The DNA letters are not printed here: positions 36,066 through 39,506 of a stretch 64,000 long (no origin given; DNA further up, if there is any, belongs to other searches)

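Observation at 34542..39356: T9SS-secreted S8 subtilase is followed by three tandem PrcB-like lipoprotein genes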

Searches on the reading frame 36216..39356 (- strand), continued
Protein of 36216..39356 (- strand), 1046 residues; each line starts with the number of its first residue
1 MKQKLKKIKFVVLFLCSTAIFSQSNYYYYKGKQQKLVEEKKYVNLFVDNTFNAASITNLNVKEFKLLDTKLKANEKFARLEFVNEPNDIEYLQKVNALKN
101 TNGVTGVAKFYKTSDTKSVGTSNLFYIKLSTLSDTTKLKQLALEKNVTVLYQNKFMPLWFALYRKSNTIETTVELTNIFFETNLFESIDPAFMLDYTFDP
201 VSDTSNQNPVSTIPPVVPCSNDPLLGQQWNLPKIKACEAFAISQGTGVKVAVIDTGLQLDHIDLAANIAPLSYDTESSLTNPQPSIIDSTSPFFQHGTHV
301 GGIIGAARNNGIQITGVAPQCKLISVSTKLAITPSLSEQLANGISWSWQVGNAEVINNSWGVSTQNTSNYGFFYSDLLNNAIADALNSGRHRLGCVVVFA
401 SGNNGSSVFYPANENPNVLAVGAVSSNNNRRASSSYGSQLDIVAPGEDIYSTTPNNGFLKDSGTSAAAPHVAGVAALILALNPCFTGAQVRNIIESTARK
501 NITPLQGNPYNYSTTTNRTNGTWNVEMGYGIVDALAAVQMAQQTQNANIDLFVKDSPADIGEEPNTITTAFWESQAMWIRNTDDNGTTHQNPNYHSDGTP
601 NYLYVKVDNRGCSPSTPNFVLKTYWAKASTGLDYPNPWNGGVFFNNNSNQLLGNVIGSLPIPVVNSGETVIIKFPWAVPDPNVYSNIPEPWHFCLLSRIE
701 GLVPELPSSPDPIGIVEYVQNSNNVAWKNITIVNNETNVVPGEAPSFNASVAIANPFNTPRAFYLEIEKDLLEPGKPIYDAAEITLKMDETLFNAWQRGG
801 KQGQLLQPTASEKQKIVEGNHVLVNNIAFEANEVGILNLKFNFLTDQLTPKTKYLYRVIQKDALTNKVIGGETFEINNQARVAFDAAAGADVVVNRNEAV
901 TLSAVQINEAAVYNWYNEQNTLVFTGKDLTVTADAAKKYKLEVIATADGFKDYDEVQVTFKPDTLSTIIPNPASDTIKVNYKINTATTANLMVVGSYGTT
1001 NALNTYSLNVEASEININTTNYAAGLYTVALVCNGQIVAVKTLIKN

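Call 69: search_solved_structures(query=window:36216-39356:-, max_evalue=1e-10)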
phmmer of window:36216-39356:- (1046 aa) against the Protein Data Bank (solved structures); distinct sequences matched with E-value up to 1e-10: 157 (the best 60 are shown).
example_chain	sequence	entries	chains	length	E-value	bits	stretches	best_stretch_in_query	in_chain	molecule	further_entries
3vyv_A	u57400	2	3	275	1.5e-33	119.1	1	244-499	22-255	Subtilisin NAT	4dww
5gl8_A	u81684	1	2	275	3.8e-33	117.7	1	244-499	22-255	Subtilisin NAT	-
1mee_A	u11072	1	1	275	5.1e-33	117.3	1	244-499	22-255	MESENTERICOPEPTIDASE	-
1ak9_A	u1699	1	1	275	9.5e-33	116.4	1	244-500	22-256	SUBTILISIN 8321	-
1aqn_A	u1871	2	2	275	1.3e-32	116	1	244-500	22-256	SUBTILISIN 8324 | SUBTILISIN BPN'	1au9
6o44_A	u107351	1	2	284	1.7e-32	115.6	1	244-499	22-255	Nattokinase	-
1s01_A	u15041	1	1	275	1.8e-32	115.5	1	244-500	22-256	Subtilisin BPN'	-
6pak_A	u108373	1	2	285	1.9e-32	115.4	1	244-499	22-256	Subtilisin E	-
1a2q_A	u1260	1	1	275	1.9e-32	115.4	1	244-500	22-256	SUBTILISIN BPN'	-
1scj_A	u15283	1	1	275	2.2e-32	115.2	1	244-499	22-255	SUBTILISIN E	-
3whi_A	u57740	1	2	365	2.4e-32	115.1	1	228-499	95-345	Subtilisin E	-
1sbi_A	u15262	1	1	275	3.4e-32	114.6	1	244-500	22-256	SUBTILISIN 8397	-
1mpt_A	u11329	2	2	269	3.8e-32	114.4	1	229-499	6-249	M-PROTEASE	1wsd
1st3_A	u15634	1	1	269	3.8e-32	114.4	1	229-500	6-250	SUBTILISIN BL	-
1suc_A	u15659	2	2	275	4e-32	114.3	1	244-500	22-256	SUBTILISIN BPN' CRB-S3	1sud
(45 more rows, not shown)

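Call 70: fold_search(model_id=the predicted structure, library=pdb)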
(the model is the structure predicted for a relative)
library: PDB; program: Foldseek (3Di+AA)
matches with E <= 10: 1570; with E <= 0.001: 523
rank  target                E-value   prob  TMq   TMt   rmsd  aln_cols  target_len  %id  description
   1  3whi_B                1.8e-23  1.00  0.29  0.81   4.8       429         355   29  Crystal structure of unautoprocessed form of IS1-inserted Pro-subtilisin E (released 2013-12-25)
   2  3whi_A                3.1e-23  1.00  0.30  0.82   4.4       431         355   29  Crystal structure of unautoprocessed form of IS1-inserted Pro-subtilisin E (released 2013-12-25)
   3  8ehe_A                1.4e-22  1.00  0.26  0.73   4.0       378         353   31  Structure of Tannerella forsythia potempin C in complex with mirolase (released 2022-12-21)
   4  1ndu                  1.7e-22  1.00  0.24  0.89   3.0       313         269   35  Bacillus lentus subtilisin variant S101G/V104N (released 2004-04-06)
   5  1r6v                  1.8e-22  1.00  0.32  0.49  21.3       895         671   16  Crystal structure of fervidolysin from Fervidobacterium pennivorans, a keratinolytic enzyme related to subtilisin (released 2004-10-19)
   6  5arb                  3.0e-22  1.00  0.24  0.88   3.4       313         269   35  Cooperative bio-metallic selectivity in a tailored protease enables creation of a C-C cross-coupling Heckase (released 2016-09-14)
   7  1mee_A                3.7e-22  1.00  0.24  0.88   2.7       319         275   36  THE COMPLEX BETWEEN THE SUBTILISIN FROM A MESOPHILIC BACTERIUM AND THE LEECH INHIBITOR EGLIN-C (released 1992-10-15)
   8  1c9j                  5.6e-22  1.00  0.24  0.87   3.1       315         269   34  BACILLUS LENTUS SUBTILISIN K27R/N87S/V104Y/N123S/T274A VARIANT (released 1999-10-06)
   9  1iav                  7.3e-22  1.00  0.24  0.89   3.0       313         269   34  STRUCTURE ON NATIVE (ASN 87) SUBTILISIN FROM BACILLUS LENTUS (released 2001-04-18)
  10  6pak_A                9.5e-22  1.00  0.23  0.85   4.1       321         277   36  Insight into subtilisin E-S7 cleavage pattern based on crystal structure and hydrolysates peptide analysis (released 2019-10-23)
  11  6o44_A                1.2e-21  1.00  0.24  0.88   2.9       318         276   37  Insight into subtilisin E-S7 cleavage pattern based on crystal structure and hydrolysates peptide analysis (released 2019-04-10)
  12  3wiu_C                1.2e-21  1.00  0.29  0.72   4.7       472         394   27  Crystal structure of Pro-S324A/L349A (released 2014-10-01)
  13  1st2                  1.3e-21  1.00  0.24  0.87   3.1       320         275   35  THE THREE-DIMENSIONAL STRUCTURE OF BACILLUS AMYLOLIQUEFACIENS SUBTILISIN AT 1.8 ANGSTROMS AND AN ANALYSIS OF THE STRUCTU (released 1991-07-15)
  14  1ubn                  1.4e-21  1.00  0.24  0.88   2.9       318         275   34  SELENOSUBTILISIN BPN (released 1999-06-08)
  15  1ak9                  1.4e-21  1.00  0.24  0.88   3.0       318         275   36  SUBTILISIN MUTANT 8321 (released 1997-11-12)
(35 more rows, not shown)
